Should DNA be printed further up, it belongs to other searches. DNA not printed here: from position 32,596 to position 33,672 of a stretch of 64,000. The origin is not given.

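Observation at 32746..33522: TrpF-like barrel in the NAD island and a TrpC-like barrel inside the tRNA array (11038..11586)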

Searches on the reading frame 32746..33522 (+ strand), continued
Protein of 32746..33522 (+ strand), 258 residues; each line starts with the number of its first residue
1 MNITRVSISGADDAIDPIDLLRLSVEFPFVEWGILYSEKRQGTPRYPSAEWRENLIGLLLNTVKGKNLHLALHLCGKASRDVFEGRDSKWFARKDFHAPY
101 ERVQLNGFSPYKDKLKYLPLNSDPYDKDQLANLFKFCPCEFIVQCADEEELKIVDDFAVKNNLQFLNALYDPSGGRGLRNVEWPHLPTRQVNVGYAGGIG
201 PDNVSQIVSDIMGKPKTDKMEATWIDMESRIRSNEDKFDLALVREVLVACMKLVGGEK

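Call 44: search_solved_structures(query=A1, max_evalue=1, show_alignments=4)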
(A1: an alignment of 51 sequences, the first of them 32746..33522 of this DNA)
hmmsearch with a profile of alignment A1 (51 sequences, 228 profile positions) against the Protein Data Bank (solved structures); distinct sequences matched with E-value up to 1: 6.
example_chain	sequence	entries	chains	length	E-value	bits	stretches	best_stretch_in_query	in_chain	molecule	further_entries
5lhe_A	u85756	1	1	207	0.044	16.7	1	119-207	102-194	N-(5'-phosphoribosyl)anthranilate isomerase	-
5lhf_A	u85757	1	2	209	0.045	16.6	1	119-207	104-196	N-(5'-phosphoribosyl)anthranilate isomerase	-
4aaj_A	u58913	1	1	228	0.058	16.3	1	127-223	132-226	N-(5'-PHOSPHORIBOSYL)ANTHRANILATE ISOMERASE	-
1lbm_A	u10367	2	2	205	0.13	15.2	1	91-202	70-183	PHOSPHORIBOSYL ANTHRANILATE ISOMERASE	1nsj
1dl3_A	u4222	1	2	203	0.4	13.6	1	90-202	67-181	PROTEIN (PHOSPHORIBOSYLANTRANILATE ISOMERASE)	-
2jg5_A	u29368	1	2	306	0.49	13.3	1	141-193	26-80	FRUCTOSE 1-PHOSPHATE KINASE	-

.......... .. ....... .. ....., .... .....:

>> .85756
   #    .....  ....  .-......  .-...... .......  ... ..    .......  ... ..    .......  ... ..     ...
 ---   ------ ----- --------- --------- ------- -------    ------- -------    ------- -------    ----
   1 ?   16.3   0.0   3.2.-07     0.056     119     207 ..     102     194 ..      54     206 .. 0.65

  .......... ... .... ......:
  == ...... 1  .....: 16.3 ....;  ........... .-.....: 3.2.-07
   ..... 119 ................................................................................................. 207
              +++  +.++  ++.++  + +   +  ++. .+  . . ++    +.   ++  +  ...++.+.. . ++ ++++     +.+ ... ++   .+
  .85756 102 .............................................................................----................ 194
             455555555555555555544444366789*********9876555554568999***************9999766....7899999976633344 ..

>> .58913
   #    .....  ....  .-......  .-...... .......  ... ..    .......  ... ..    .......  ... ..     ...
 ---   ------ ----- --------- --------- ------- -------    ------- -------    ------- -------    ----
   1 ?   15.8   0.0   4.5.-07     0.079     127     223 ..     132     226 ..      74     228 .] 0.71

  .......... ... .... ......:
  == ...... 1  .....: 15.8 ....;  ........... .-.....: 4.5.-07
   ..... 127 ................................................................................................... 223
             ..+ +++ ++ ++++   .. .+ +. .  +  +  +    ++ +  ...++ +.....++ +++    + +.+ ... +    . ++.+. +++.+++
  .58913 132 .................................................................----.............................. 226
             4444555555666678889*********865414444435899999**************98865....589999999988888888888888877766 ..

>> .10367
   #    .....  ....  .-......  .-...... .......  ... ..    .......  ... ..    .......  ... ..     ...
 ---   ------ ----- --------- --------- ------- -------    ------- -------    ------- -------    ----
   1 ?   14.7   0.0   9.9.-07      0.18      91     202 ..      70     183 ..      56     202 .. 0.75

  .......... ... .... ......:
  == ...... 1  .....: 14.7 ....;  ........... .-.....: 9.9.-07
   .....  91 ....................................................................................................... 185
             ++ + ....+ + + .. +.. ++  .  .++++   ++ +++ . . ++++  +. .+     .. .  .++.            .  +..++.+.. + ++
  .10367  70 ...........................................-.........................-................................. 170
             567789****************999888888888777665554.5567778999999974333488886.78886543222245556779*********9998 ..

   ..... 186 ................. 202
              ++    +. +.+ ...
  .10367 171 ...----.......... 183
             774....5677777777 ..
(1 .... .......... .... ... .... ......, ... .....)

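Call 54: search_protein_families(library=pfam, alignment_id=A3, max_evalue=0.001)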
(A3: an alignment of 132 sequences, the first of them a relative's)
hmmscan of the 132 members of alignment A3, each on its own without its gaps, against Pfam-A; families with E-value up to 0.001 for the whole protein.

A. member 1, L011:9730-9969:+ (79 aa): 0 families

B. families by the number of members that match (of 132 scanned): 58 families (the first 25 are shown)
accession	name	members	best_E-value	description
PF00075.30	RNase_H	3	1.8e-46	RNase H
PF04055.27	Radical_SAM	3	7.7e-08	Radical SAM superfamily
PF07505.17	DUF5131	2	3.4e-91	Protein of unknown function (DUF5131)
PF07282.18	Cas12f1-like_TNB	2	8.1e-24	Cas12f1-like, TNB domain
PF01385.25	OrfB_IS605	2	3e-21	Probable transposase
PF12323.14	HTH_OrfB_IS605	2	5.8e-20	Helix-turn-helix domain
PF13730.12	HTH_36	2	3e-08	Helix-turn-helix domain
PF13456.12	RVT_3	2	6.7e-05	Reverse transcriptase-like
PF00579.31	tRNA-synt_1b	1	7.2e-64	tRNA synthetases class I (W and Y)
PF01592.21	NifU_N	1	7e-55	NifU-like N terminal domain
PF01653.23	DNA_ligase_aden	1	4.3e-29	NAD-dependent DNA ligase adenylation domain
PF00436.31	SSB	1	1.2e-28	Single-strand binding protein family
PF15891.11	Nuc_deoxyri_tr2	1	1.2e-27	Nucleoside 2-deoxyribosyltransferase like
PF01507.26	PAPS_reduct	1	2.4e-24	Phosphoadenosine phosphosulfate reductase domain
PF18143.6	HAD_SAK_2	1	1e-21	HAD domain in Swiss Army Knife RNA repair proteins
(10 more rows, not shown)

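Call 59: fold_search(model_id=the predicted structure, library=viral)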
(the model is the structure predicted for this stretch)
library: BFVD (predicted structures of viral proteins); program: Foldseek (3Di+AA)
matches with E <= 10: 748; with E <= 0.001: 2
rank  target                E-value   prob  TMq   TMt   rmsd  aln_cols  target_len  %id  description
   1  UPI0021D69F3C         7.6e-05  1.00  0.48  0.21   6.8       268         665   11  (no name look-up for this kind of identifier)
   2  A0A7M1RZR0            1.4e-04  0.97  0.32  0.14  13.8       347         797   10  beta-N-acetylhexosaminidase [uncultured phage cr271_1]
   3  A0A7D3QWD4            1.2e-03  1.00  0.52  0.30   6.5       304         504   10  3-deoxy-8-phosphooctulonate synthase [Fadolivirus FV1/VV64]
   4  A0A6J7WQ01            2.0e-03  0.99  0.46  0.47   9.6       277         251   10  Luciferase-like domain containing protein [uncultured Caudovirales phage]
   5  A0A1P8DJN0            2.1e-03  1.00  0.50  0.23   5.8       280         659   12  (no name in the UniProt tables at hand)
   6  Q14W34                2.1e-03  0.98  0.46  0.13   7.1       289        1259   12  ORF72 [Ranid herpesvirus 2]
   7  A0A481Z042            2.4e-03  0.96  0.40  0.19  10.2       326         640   12  Orotidine 5'-phosphate decarboxylase [Marseillevirus LCMAC202]
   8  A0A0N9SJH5            5.2e-03  0.99  0.50  0.18   7.5       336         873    8  Glycoside hydrolase family 5 domain-containing protein [Pseudomonas phage POR1]
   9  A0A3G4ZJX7            5.2e-03  0.92  0.42  0.42   8.5       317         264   10  Glycerophosphodiester phosphodiesterase [Terrestrivirus sp.]
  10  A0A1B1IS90            5.5e-03  0.85  0.39  0.35  10.9       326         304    8  (no name in the UniProt tables at hand)
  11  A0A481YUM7            7.9e-03  0.98  0.47  0.32   6.2       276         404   14  Uridine 5'-monophosphate synthase [Marseillevirus LCMAC103]
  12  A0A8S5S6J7            9.4e-03  0.98  0.51  0.51   8.2       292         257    9  Uncharacterized protein [Myoviridae sp. ctqEN1]
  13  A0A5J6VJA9            9.4e-03  0.96  0.46  0.41   7.4       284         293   12  4-hydroxy-tetrahydrodipicolinate synthase [Megaviridae environmental sample]
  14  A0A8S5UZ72            1.0e-02  0.54  0.33  0.17  11.6       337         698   11  Spherulation-specific family 4 [Siphoviridae sp. ctPNJ4]
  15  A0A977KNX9            1.1e-02  0.89  0.40  0.14   8.6       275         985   12  (no name in the UniProt tables at hand)
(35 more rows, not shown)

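Call 69: search_protein_representatives(alignment_id=A1)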
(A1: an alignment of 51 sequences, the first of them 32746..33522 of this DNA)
Query: 51 sequences, 228 profile positions. Proteins with E-value up to 0.001 (for the whole library): 4734; up to 1e-10: 3817; up to 1e-30: 2557. The best 150 are listed.
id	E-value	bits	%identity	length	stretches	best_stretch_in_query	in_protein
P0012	1.5e-86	306.1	-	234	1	2-223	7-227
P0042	1.2e-83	296.7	-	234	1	1-226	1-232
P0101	2.7e-82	292.2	-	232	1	2-225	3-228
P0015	4.2e-82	291.6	-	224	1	1-223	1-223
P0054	2.9e-81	288.9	-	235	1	1-226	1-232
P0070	2.9e-81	288.8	-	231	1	3-225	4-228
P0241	4.8e-81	288.1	-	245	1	1-223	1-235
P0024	1.2e-80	286.8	-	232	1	3-225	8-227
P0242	2.8e-80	285.6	-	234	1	1-226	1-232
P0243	2.1e-79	282.8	-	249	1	2-221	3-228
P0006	3.4e-79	282.1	-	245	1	2-224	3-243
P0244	7.8e-79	280.9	-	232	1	2-225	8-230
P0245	9.2e-79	280.7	-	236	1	1-226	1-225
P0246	1.1e-78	280.4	-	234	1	2-226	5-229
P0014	7.5e-78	277.7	-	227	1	5-223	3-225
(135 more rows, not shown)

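Call 78: find_encoding_contigs(protein=P0006, flank=10000, max_places=1)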
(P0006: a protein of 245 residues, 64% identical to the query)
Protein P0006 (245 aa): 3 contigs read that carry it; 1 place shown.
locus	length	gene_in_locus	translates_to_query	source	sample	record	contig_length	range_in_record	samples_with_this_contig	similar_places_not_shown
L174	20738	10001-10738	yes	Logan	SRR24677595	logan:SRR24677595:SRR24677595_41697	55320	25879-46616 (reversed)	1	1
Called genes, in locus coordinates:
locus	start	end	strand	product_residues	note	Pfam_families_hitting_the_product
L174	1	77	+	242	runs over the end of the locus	PF00293:NUDIX, PF19368:WHD_AraR, PF21906:WHD_NrtR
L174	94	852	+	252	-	-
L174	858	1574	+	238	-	PF00535:Glycos_transf_2 (weak)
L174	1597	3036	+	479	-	PF18127:NAMPT_N, PF04095:NAPRTase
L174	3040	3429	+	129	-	-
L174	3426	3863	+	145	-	-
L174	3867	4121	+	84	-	-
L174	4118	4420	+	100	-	-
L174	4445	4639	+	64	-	-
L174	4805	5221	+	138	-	PF00072:Response_reg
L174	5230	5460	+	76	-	-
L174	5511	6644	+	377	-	PF01467:CTP_transf_like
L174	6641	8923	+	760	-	-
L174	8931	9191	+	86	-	-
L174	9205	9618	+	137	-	-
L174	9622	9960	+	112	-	-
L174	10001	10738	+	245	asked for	-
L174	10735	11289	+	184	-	PF01467:CTP_transf_like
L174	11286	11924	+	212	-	-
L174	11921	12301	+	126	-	-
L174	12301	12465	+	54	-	-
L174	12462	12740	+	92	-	-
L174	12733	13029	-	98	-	-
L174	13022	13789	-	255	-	PF00149:Metallophos, PF12850:Metallophos_2 (weak)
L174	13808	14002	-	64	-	-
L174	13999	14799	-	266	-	PF12651:RHH_3 (weak)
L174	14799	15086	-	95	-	PF07879:PHB_acc_N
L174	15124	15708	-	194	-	-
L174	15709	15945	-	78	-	PF02954:HTH_8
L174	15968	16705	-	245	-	-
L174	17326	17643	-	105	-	-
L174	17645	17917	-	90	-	-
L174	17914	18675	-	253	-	PF05869:Dam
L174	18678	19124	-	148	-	-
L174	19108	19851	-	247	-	PF00149:Metallophos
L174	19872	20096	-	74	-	-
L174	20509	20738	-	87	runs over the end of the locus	-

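Call 79: find_encoding_contigs(protein=P0002, flank=10000, max_places=1)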
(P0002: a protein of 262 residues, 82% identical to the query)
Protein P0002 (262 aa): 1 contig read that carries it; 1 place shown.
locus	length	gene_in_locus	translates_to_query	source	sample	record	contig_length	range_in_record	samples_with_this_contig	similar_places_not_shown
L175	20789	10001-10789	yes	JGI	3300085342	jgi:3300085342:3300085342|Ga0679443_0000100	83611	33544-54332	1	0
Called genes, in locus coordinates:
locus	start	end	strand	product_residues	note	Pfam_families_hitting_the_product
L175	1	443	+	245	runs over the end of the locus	PF00293:NUDIX, PF19368:WHD_AraR, PF21906:WHD_NrtR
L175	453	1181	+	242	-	-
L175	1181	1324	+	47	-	-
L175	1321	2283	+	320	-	PF18127:NAMPT_N (weak), PF04095:NAPRTase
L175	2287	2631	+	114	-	-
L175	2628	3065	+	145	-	-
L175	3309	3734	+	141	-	-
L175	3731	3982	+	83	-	-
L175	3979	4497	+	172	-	-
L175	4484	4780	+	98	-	-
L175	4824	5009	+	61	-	-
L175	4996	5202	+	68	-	-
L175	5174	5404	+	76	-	-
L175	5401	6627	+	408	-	PF01467:CTP_transf_like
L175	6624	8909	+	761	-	-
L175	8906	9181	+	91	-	-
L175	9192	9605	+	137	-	-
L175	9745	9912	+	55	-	-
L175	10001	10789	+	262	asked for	PF00697:PRAI (weak)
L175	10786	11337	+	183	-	PF01467:CTP_transf_like, PF08218:Citrate_ly_lig (weak)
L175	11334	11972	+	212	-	-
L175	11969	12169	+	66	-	-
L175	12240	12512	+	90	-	-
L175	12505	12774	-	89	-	-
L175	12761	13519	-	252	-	PF00149:Metallophos, PF12850:Metallophos_2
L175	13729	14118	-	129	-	PF12651:RHH_3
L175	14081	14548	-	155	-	-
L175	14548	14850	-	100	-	-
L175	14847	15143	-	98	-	PF07879:PHB_acc_N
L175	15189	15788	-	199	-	-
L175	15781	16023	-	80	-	PF02954:HTH_8 (weak)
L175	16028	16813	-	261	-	-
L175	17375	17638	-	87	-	-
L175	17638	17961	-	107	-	-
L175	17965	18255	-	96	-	-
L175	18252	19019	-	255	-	PF05869:Dam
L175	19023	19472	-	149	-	-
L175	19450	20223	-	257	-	PF00149:Metallophos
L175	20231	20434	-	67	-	-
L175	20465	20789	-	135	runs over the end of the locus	-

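Call 80: find_encoding_contigs(protein=P0068, flank=7000, max_places=1)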
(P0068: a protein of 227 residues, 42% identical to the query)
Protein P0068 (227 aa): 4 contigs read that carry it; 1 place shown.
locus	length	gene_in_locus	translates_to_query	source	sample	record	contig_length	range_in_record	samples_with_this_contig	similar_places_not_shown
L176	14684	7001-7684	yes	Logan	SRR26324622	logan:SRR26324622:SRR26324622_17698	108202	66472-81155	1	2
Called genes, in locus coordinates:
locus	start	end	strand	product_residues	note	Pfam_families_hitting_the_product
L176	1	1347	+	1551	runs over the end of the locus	-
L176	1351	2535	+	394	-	PF13205:Big_5 (faint)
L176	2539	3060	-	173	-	PF07799:DUF1643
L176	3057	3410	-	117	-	-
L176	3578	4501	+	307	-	PF00112:Peptidase_C1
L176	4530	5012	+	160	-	-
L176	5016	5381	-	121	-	-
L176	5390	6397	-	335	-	-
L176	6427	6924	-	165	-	PF00731:AIRC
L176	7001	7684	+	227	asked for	-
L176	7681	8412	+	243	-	-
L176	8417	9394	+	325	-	PF02729:OTCace_N, PF00185:OTCace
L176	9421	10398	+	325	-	PF01180:DHO_dh, PF00977:His_biosynth (faint)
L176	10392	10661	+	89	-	-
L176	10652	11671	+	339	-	PF01979:Amidohydro_1 (faint)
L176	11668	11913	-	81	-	-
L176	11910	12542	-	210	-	-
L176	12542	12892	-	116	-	-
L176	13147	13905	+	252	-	-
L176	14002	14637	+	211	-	PF03462:PCRF, PF00472:RF-1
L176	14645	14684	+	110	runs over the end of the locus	-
